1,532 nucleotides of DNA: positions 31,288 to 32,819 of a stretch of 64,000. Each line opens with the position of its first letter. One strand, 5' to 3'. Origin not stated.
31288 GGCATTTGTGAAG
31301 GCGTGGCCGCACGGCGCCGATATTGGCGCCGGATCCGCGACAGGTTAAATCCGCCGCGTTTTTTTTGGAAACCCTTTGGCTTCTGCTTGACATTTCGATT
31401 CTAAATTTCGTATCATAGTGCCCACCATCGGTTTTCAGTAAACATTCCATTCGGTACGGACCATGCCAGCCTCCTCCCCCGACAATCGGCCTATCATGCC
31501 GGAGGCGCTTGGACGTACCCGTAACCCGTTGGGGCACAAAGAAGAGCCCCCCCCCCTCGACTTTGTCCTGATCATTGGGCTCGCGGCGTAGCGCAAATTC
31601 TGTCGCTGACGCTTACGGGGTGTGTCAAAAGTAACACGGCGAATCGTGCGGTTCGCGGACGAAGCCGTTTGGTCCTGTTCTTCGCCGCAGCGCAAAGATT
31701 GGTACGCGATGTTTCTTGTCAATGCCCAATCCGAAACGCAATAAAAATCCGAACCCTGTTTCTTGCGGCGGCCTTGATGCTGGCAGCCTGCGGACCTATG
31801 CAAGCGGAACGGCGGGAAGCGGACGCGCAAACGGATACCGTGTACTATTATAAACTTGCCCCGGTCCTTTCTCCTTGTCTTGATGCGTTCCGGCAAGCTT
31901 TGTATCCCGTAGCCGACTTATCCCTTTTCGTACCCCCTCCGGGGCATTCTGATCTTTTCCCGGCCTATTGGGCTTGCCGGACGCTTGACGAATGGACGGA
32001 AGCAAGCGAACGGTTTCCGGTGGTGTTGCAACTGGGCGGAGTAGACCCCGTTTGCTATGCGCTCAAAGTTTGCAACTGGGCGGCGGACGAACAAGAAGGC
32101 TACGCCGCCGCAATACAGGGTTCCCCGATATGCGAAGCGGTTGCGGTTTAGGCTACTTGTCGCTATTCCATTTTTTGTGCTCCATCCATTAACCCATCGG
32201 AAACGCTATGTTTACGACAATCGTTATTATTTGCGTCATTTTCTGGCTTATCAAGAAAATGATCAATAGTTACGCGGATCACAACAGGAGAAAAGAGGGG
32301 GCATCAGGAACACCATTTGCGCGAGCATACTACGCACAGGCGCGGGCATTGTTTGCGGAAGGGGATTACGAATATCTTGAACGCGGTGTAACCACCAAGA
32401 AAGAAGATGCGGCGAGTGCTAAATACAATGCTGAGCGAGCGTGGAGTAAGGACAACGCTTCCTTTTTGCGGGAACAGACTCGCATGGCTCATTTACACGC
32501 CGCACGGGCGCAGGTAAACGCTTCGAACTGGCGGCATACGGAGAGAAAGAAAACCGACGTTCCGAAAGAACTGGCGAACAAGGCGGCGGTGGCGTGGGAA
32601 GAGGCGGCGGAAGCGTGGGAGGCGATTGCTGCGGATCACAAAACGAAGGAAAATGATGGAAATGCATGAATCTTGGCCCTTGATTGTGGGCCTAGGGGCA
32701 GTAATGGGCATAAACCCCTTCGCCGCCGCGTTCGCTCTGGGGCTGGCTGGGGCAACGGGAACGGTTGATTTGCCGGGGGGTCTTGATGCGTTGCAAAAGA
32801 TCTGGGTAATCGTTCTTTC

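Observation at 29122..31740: The same promoter plus ~320-nt conserved leader is wired to two unrelated cargos and brackets the GmrSD gene as a 2264-bp direct repeat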

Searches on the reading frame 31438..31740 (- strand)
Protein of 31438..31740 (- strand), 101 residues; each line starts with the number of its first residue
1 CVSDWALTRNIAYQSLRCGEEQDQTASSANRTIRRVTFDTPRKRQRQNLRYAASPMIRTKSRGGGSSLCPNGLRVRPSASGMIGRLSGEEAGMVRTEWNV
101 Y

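Call 36: find_homologous_proteins(query=window:31438-31740:-, max_evalue=1)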
Query window:31438-31740:- (101 aa): 3 proteins with E <= 1 among 5 candidates.
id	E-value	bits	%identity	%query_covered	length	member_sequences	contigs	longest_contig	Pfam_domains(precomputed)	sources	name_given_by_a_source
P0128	1.0e-37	146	77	91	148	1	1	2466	-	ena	-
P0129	2.5e-23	100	69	87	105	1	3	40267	-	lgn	-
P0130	1.7e-16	78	100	39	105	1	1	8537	-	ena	-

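Call 41: find_encoding_contigs(protein=P0129, flank=10000, max_places=6)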
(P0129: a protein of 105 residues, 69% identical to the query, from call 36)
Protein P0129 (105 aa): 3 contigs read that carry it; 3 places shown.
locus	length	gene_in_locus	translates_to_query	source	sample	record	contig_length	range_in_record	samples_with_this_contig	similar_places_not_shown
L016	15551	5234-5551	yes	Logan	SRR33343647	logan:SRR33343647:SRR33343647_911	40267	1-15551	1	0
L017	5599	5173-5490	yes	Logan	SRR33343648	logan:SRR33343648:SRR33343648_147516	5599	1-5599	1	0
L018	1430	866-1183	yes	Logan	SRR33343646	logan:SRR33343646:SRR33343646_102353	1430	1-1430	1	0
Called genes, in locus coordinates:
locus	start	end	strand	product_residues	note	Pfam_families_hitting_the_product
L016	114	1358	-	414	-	-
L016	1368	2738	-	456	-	PF06009: (faint), PF28175:T4SS_LegC2C7 (faint)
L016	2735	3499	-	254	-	-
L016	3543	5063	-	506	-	-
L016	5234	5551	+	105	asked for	-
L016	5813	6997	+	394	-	PF01612:DNA_pol_A_exo1, PF00570:HRDC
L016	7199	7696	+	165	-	PF23991:DUF7310 (weak)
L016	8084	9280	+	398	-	PF13173:AAA_14, PF13635:DUF4143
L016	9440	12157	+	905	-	PF00330:Aconitase, PF00694:Aconitase_C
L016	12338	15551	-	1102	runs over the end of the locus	PF00270:DEAD, PF04851:ResIII, PF00271:Helicase_C (faint)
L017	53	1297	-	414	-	-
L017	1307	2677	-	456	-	PF06009: (faint), PF24611:Spectrin_Anc-1 (faint), PF28175:T4SS_LegC2C7 (faint)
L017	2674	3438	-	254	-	-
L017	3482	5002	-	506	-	-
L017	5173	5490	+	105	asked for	-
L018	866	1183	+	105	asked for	-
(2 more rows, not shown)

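Call 44: find_encoding_contigs(protein=P0128, flank=10000, max_places=6)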
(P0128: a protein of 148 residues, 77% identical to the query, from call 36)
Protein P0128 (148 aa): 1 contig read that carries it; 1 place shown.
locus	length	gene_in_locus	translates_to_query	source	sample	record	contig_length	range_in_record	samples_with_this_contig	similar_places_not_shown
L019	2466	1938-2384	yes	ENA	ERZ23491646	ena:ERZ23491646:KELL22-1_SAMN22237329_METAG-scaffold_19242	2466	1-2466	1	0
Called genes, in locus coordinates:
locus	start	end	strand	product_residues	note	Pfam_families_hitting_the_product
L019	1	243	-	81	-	?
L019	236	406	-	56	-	-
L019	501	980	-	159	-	-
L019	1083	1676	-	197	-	PF13548:DUF4126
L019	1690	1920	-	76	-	-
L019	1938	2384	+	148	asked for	-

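Call 51: search_protein_families(library=pfam, proteins=[L016:3543-5063:-, L016:2735-3499:-, L016:1368-2738:-], max_evalue=0.01)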
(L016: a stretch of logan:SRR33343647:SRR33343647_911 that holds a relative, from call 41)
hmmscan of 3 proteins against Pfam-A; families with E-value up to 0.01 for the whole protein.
L016:3543-5063:- (506 aa): 0 families

L016:2735-3499:- (254 aa): 0 families

L016:1368-2738:- (456 aa): 12 families
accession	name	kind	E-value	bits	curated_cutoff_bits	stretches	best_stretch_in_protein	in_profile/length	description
PF06009.19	Laminin_II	-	2.1e-05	25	33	0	336-405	20-92/138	Laminin Domain II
PF07464.16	ApoLp-III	-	2.8e-05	24.7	36.3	1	142-250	22-128/146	Apolipophorin-III precursor (apoLp-III)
PF04513.17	Baculo_PEP_C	-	2.8e-05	24.6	38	0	199-315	3-119/140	Baculovirus polyhedron envelope protein, PEP, C terminus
PF07926.17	TPR_MLP1_2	-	6.4e-05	23.4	36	0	336-428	4-96/129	TPR/MLP1/MLP2-like protein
PF24611.2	Spectrin_Anc-1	-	8.6e-05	23.2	33.2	0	286-359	16-89/115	Nuclear anchorage protein 1, spectrin-like repeat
PF04108.17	ATG17_like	-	0.00015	21.8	43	1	187-361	122-293/355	Autophagy protein ATG17-like domain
PF06103.16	DUF948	-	0.00016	22.2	37.2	0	195-246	26-77/89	Bacterial protein of unknown function (DUF948)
PF11887.13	Mce4_CUP1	-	0.00019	21.6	32.6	0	258-412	39-182/222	Cholesterol uptake porter CUP1 of Mce4, putative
PF07889.17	DUF1664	-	0.00063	20.2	34.6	0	224-308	42-121/124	Protein of unknown function (DUF1664)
PF05103.18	DivIVA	-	0.0018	18.7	28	0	197-262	55-121/131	DivIVA protein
PF04136.21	COG3_N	-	0.0055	17.1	27.9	0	286-357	30-108/147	Conserved oligomeric Golgi complex subunit 3, N-terminal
PF25034.1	Spectrin_SYNE1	-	0.0079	16.3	35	0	143-209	45-113/188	Nesprin-1, spectrin repeats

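Call 52: search_protein_families(library=padloc, proteins=[L016:3543-5063:-, L016:2735-3499:-, L016:1368-2738:-, L016:114-1358:-], max_evalue=0.01)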
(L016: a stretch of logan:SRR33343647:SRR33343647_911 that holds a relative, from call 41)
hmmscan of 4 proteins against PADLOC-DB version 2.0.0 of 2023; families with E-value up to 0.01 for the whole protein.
L016:3543-5063:- (506 aa): 0 families

L016:2735-3499:- (254 aa): 0 families

L016:1368-2738:- (456 aa): 17 families
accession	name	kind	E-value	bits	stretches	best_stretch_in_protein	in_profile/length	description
PDLC00640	ZorA2|ZorA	-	2.1e-06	24.7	1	216-422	274-473/590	MotA/ExbB/TolQ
PDLC00598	ZorA1|ZorA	-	5e-05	19.9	1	123-272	420-567/663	MotA/ExbB/TolQ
PDLC00595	ZorA1|ZorA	-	5.5e-05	20.2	1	279-398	286-404/487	MotA/ExbB/TolQ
PDLC00601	ZorA1|ZorA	-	5.6e-05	20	1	145-306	485-649/699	MotA/ExbB/TolQ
PDLC03868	LmuB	-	8.7e-05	19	1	145-409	175-486/1035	-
PDLC00599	ZorA1|ZorA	-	0.00038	17.3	1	150-406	330-575/631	MotA/ExbB/TolQ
PDLC00553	JetC2|JetC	-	0.00073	15.5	1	327-439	841-953/1361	DUF3584 domain; MukB-like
PDLC00551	JetC2|JetC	-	0.00087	15.2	0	139-321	789-968/1365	DUF3584 domain; MukB-like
PDLC00006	DruC1|DruC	-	0.0011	15.5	0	282-422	190-326/626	Unknown function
PDLC00606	ZorA1|ZorA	-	0.0012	15.4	1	277-430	350-500/636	MotA/ExbB/TolQ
PDLC00636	ZorA2|ZorA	-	0.0032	14.4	0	80-235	52-205/461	MotA/ExbB/TolQ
PDLC00637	ZorA2|ZorA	-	0.0032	14.3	0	38-121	6-92/420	MotA/ExbB/TolQ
PDLC04894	PDC-S06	-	0.005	13.4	0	223-316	370-458/740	-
PDLC00639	ZorA2|ZorA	-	0.0051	13.7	0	48-155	33-144/494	MotA/ExbB/TolQ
PDLC00638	ZorA2|ZorA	-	0.0063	13.3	1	201-376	358-527/545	MotA/ExbB/TolQ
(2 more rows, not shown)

L016:114-1358:- (414 aa): 3 families
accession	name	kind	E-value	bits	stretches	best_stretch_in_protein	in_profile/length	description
PDLC00512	JetC1|JetC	-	0.00017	17.8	1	77-273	630-820/1123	DUF3584 domain; MukB-like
PDLC03859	LmuB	-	0.0017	15.6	1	79-277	261-398/611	-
PDLC03865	LmuB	-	0.0058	12.9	1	85-219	584-716/1007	-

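Call 63: search_protein_families(library=ncbifam, proteins=[L016:3543-5063:-, L016:2735-3499:-, L016:114-1358:-], max_evalue=0.001)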
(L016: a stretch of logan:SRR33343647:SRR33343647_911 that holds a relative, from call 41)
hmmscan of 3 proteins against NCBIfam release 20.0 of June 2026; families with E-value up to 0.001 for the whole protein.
L016:3543-5063:- (506 aa): 0 families

L016:2735-3499:- (254 aa): 0 families

L016:114-1358:- (414 aa): 2 families
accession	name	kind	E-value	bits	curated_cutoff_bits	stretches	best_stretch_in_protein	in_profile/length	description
TIGR02168.1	SMC_prok_B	equivalog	3.7e-05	21.7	567.35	1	81-294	253-469/1181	chromosome segregation protein SMC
NF001421.0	PRK00295.1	equivalog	0.00049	20.3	95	1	126-174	9-57/68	hypothetical protein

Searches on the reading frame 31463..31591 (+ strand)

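Call 51: search_protein_families(library=pfam, proteins=[L013:11387-11866:+, L013:12124-12795:+, L014:10635-12143:+, L014:12196-12720:+], max_evalue=0.01)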
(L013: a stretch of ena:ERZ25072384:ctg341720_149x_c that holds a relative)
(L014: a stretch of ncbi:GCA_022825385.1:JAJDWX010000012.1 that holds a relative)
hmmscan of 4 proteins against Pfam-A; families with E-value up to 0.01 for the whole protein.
L013:11387-11866:+ (159 aa): 0 families

L013:12124-12795:+ (223 aa): 1 family
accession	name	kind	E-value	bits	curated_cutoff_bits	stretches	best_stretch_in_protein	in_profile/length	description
PF13428.12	TPR_14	-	0.0035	18.3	23.5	0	32-71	2-41/44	Tetratricopeptide repeat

L014:10635-12143:+ (502 aa): 0 families

L014:12196-12720:+ (174 aa): 0 families

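Call 52: search_protein_families(library=padloc, proteins=[L013:11387-11866:+, L013:12124-12795:+, L014:10635-12143:+, L014:12196-12720:+], max_evalue=0.01)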
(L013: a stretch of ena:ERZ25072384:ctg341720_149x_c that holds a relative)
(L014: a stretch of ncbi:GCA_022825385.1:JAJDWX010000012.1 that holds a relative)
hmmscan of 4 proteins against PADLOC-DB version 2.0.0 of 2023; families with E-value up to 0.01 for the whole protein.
L013:11387-11866:+ (159 aa): 1 family
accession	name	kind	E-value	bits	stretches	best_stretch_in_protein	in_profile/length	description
PDLC04344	PDC-M03A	-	0.007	13.8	1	58-112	207-261/305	-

L013:12124-12795:+ (223 aa): 0 families

L014:10635-12143:+ (502 aa): 0 families

L014:12196-12720:+ (174 aa): 1 family
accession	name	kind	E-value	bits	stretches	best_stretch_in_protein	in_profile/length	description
PDLC04921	PDC-S14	-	2.5e-05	21.7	1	34-89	38-91/280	-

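Call 63: search_protein_families(library=ncbifam, proteins=[L004:5472-6473:-, L004:2790-5129:+, L014:10635-12143:+], max_evalue=0.001)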
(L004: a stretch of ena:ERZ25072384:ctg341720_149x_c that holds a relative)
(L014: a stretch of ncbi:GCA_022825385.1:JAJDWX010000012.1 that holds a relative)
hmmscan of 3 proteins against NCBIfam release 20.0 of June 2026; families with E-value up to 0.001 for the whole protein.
L004:5472-6473:- (333 aa): 2 families
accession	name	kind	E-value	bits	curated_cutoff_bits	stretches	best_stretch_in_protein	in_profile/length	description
TIGR02224.1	recomb_XerC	equivalog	8.8e-05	22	335.15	0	35-299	9-258/295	tyrosine recombinase XerC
NF040815.2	recomb_XerA_Arch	equivalog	0.00014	21.5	220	0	76-302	3-238/263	site-specific tyrosine recombinase/integron integrase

L004:2790-5129:+ (779 aa): 5 families
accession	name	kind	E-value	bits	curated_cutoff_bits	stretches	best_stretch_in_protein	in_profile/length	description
NF038112.1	myxo_dep_M36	subfamily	1.3e-39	135.3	1500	3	58-374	1219-1513/1604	myxosortase-dependent M36 family metallopeptidase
TIGR04183.1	Por_Secre_tail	domain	3.1e-10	39.9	23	1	701-775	2-69/72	T9SS type A sorting domain-containing protein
NF038113.1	T9SSA_dep_M36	equivalog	4.5e-07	28.4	885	1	670-775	769-866/869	T9SS-dependent M36 family metallopeptidase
NF052323.1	T9SSA_dep_M6i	equivalog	8.9e-07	27.2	600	1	699-766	959-1026/1043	T9SS-dependent M6-like inactivated metalloprotease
NF041895.1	choice_anch_V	domain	4.5e-06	26.8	42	0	390-489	34-134/150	choice-of-anchor V domain-containing protein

L014:10635-12143:+ (502 aa): 0 families

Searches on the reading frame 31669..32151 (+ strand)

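Call 16: search_protein_families(library=pfam, proteins=[window:31699-32151:+], max_evalue=0.01)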
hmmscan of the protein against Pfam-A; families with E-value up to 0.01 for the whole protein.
window:31699-32151:+ (150 aa): 0 families

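Call 51: search_protein_families(library=pfam, proteins=[L013:11387-11866:+, L013:12124-12795:+, L014:10635-12143:+, L014:12196-12720:+], max_evalue=0.01)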
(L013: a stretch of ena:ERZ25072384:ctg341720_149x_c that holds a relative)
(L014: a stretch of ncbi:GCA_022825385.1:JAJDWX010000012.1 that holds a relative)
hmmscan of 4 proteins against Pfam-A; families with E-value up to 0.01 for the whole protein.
L013:11387-11866:+ (159 aa): 0 families

L013:12124-12795:+ (223 aa): 1 family
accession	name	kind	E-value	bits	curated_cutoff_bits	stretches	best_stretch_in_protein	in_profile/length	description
PF13428.12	TPR_14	-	0.0035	18.3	23.5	0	32-71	2-41/44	Tetratricopeptide repeat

L014:10635-12143:+ (502 aa): 0 families

L014:12196-12720:+ (174 aa): 0 families

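Call 52: search_protein_families(library=padloc, proteins=[L013:11387-11866:+, L013:12124-12795:+, L014:10635-12143:+, L014:12196-12720:+], max_evalue=0.01)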
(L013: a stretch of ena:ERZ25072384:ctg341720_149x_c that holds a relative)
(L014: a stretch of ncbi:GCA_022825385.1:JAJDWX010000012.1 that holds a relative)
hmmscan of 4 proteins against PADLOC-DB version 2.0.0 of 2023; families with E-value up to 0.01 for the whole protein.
L013:11387-11866:+ (159 aa): 1 family
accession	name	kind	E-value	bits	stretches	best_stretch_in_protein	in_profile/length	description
PDLC04344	PDC-M03A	-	0.007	13.8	1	58-112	207-261/305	-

L013:12124-12795:+ (223 aa): 0 families

L014:10635-12143:+ (502 aa): 0 families

L014:12196-12720:+ (174 aa): 1 family
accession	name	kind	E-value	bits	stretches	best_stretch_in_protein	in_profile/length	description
PDLC04921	PDC-S14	-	2.5e-05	21.7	1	34-89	38-91/280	-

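Call 63: search_protein_families(library=ncbifam, proteins=[L004:5472-6473:-, L004:2790-5129:+, window:31699-32151:+, L014:10635-12143:+], max_evalue=0.001)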
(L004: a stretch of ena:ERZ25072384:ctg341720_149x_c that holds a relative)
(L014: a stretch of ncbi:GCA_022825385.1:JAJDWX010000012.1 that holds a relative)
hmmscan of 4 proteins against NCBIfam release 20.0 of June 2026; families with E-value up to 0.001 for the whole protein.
L004:5472-6473:- (333 aa): 2 families
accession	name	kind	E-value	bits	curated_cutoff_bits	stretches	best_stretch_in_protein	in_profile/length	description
TIGR02224.1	recomb_XerC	equivalog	8.8e-05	22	335.15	0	35-299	9-258/295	tyrosine recombinase XerC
NF040815.2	recomb_XerA_Arch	equivalog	0.00014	21.5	220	0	76-302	3-238/263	site-specific tyrosine recombinase/integron integrase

L004:2790-5129:+ (779 aa): 5 families
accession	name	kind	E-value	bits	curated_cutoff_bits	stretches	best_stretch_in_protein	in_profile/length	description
NF038112.1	myxo_dep_M36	subfamily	1.3e-39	135.3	1500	3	58-374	1219-1513/1604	myxosortase-dependent M36 family metallopeptidase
TIGR04183.1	Por_Secre_tail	domain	3.1e-10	39.9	23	1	701-775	2-69/72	T9SS type A sorting domain-containing protein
NF038113.1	T9SSA_dep_M36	equivalog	4.5e-07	28.4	885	1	670-775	769-866/869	T9SS-dependent M36 family metallopeptidase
NF052323.1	T9SSA_dep_M6i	equivalog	8.9e-07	27.2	600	1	699-766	959-1026/1043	T9SS-dependent M6-like inactivated metalloprotease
NF041895.1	choice_anch_V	domain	4.5e-06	26.8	42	0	390-489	34-134/150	choice-of-anchor V domain-containing protein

window:31699-32151:+ (150 aa): 0 families

L014:10635-12143:+ (502 aa): 0 families

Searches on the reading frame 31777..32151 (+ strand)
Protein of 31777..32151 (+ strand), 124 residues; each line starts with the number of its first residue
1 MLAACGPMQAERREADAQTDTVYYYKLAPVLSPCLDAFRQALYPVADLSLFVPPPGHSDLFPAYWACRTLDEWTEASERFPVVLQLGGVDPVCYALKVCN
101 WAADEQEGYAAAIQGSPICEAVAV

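Call 51: search_protein_families(library=pfam, proteins=[L013:11387-11866:+, L013:12124-12795:+, L014:10635-12143:+, L014:12196-12720:+], max_evalue=0.01)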
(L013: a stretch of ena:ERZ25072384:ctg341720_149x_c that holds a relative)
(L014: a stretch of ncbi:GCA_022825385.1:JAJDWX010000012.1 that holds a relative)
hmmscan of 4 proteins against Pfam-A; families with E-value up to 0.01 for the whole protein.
L013:11387-11866:+ (159 aa): 0 families

L013:12124-12795:+ (223 aa): 1 family
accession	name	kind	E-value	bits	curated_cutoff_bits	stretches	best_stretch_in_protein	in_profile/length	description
PF13428.12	TPR_14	-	0.0035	18.3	23.5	0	32-71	2-41/44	Tetratricopeptide repeat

L014:10635-12143:+ (502 aa): 0 families

L014:12196-12720:+ (174 aa): 0 families

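Call 52: search_protein_families(library=padloc, proteins=[L013:11387-11866:+, L013:12124-12795:+, L014:10635-12143:+, L014:12196-12720:+], max_evalue=0.01)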
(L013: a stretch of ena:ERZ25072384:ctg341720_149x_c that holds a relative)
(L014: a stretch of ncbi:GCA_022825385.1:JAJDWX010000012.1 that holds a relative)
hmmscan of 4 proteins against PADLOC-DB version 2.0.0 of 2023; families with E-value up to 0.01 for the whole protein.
L013:11387-11866:+ (159 aa): 1 family
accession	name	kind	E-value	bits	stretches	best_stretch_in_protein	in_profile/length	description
PDLC04344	PDC-M03A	-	0.007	13.8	1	58-112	207-261/305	-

L013:12124-12795:+ (223 aa): 0 families

L014:10635-12143:+ (502 aa): 0 families

L014:12196-12720:+ (174 aa): 1 family
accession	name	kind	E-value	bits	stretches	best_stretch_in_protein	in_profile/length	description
PDLC04921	PDC-S14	-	2.5e-05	21.7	1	34-89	38-91/280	-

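Call 63: search_protein_families(library=ncbifam, proteins=[L004:5472-6473:-, L004:2790-5129:+, L014:10635-12143:+], max_evalue=0.001)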
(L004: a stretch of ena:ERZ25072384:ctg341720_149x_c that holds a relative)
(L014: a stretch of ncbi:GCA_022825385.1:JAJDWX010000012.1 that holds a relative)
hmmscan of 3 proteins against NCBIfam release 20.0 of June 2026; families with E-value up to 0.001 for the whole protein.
L004:5472-6473:- (333 aa): 2 families
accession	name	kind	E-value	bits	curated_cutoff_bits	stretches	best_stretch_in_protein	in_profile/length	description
TIGR02224.1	recomb_XerC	equivalog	8.8e-05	22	335.15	0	35-299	9-258/295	tyrosine recombinase XerC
NF040815.2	recomb_XerA_Arch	equivalog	0.00014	21.5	220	0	76-302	3-238/263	site-specific tyrosine recombinase/integron integrase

L004:2790-5129:+ (779 aa): 5 families
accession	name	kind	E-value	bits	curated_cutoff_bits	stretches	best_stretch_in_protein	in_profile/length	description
NF038112.1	myxo_dep_M36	subfamily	1.3e-39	135.3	1500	3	58-374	1219-1513/1604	myxosortase-dependent M36 family metallopeptidase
TIGR04183.1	Por_Secre_tail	domain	3.1e-10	39.9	23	1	701-775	2-69/72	T9SS type A sorting domain-containing protein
NF038113.1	T9SSA_dep_M36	equivalog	4.5e-07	28.4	885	1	670-775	769-866/869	T9SS-dependent M36 family metallopeptidase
NF052323.1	T9SSA_dep_M6i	equivalog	8.9e-07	27.2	600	1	699-766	959-1026/1043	T9SS-dependent M6-like inactivated metalloprotease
NF041895.1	choice_anch_V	domain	4.5e-06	26.8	42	0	390-489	34-134/150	choice-of-anchor V domain-containing protein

L014:10635-12143:+ (502 aa): 0 families

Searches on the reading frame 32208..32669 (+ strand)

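Call 16: search_protein_families(library=pfam, proteins=[window:32208-32669:+], max_evalue=0.01)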
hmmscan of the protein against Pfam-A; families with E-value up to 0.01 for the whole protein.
window:32208-32669:+ (153 aa): 0 families

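Call 51: search_protein_families(library=pfam, proteins=[L013:11387-11866:+, L013:12124-12795:+, L014:10635-12143:+, L014:12196-12720:+], max_evalue=0.01)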
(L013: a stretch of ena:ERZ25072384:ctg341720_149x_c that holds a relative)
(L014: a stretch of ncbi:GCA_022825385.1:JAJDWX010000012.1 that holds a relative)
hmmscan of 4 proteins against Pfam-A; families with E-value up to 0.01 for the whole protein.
L013:11387-11866:+ (159 aa): 0 families

L013:12124-12795:+ (223 aa): 1 family
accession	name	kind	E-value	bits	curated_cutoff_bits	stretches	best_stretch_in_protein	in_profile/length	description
PF13428.12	TPR_14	-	0.0035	18.3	23.5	0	32-71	2-41/44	Tetratricopeptide repeat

L014:10635-12143:+ (502 aa): 0 families

L014:12196-12720:+ (174 aa): 0 families

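Call 52: search_protein_families(library=padloc, proteins=[L013:11387-11866:+, L013:12124-12795:+, L014:10635-12143:+, L014:12196-12720:+], max_evalue=0.01)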
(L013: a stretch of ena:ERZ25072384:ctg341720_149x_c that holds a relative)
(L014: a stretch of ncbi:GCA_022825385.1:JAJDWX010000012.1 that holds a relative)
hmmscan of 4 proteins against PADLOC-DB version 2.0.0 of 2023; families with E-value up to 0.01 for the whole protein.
L013:11387-11866:+ (159 aa): 1 family
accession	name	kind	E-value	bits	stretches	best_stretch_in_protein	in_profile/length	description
PDLC04344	PDC-M03A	-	0.007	13.8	1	58-112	207-261/305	-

L013:12124-12795:+ (223 aa): 0 families

L014:10635-12143:+ (502 aa): 0 families

L014:12196-12720:+ (174 aa): 1 family
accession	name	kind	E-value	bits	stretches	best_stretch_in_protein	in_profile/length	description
PDLC04921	PDC-S14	-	2.5e-05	21.7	1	34-89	38-91/280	-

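Call 63: search_protein_families(library=ncbifam, proteins=[L004:5472-6473:-, L004:2790-5129:+, L014:10635-12143:+], max_evalue=0.001)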
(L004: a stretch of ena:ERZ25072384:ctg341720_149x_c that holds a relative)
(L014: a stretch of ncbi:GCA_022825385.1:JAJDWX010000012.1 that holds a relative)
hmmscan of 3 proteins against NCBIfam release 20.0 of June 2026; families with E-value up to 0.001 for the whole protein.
L004:5472-6473:- (333 aa): 2 families
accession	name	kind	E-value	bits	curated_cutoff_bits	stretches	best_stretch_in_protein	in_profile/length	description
TIGR02224.1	recomb_XerC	equivalog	8.8e-05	22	335.15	0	35-299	9-258/295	tyrosine recombinase XerC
NF040815.2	recomb_XerA_Arch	equivalog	0.00014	21.5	220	0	76-302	3-238/263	site-specific tyrosine recombinase/integron integrase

L004:2790-5129:+ (779 aa): 5 families
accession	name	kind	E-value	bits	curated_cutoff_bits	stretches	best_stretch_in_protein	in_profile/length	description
NF038112.1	myxo_dep_M36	subfamily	1.3e-39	135.3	1500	3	58-374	1219-1513/1604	myxosortase-dependent M36 family metallopeptidase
TIGR04183.1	Por_Secre_tail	domain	3.1e-10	39.9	23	1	701-775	2-69/72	T9SS type A sorting domain-containing protein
NF038113.1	T9SSA_dep_M36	equivalog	4.5e-07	28.4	885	1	670-775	769-866/869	T9SS-dependent M36 family metallopeptidase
NF052323.1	T9SSA_dep_M6i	equivalog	8.9e-07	27.2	600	1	699-766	959-1026/1043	T9SS-dependent M6-like inactivated metalloprotease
NF041895.1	choice_anch_V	domain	4.5e-06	26.8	42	0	390-489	34-134/150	choice-of-anchor V domain-containing protein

L014:10635-12143:+ (502 aa): 0 families
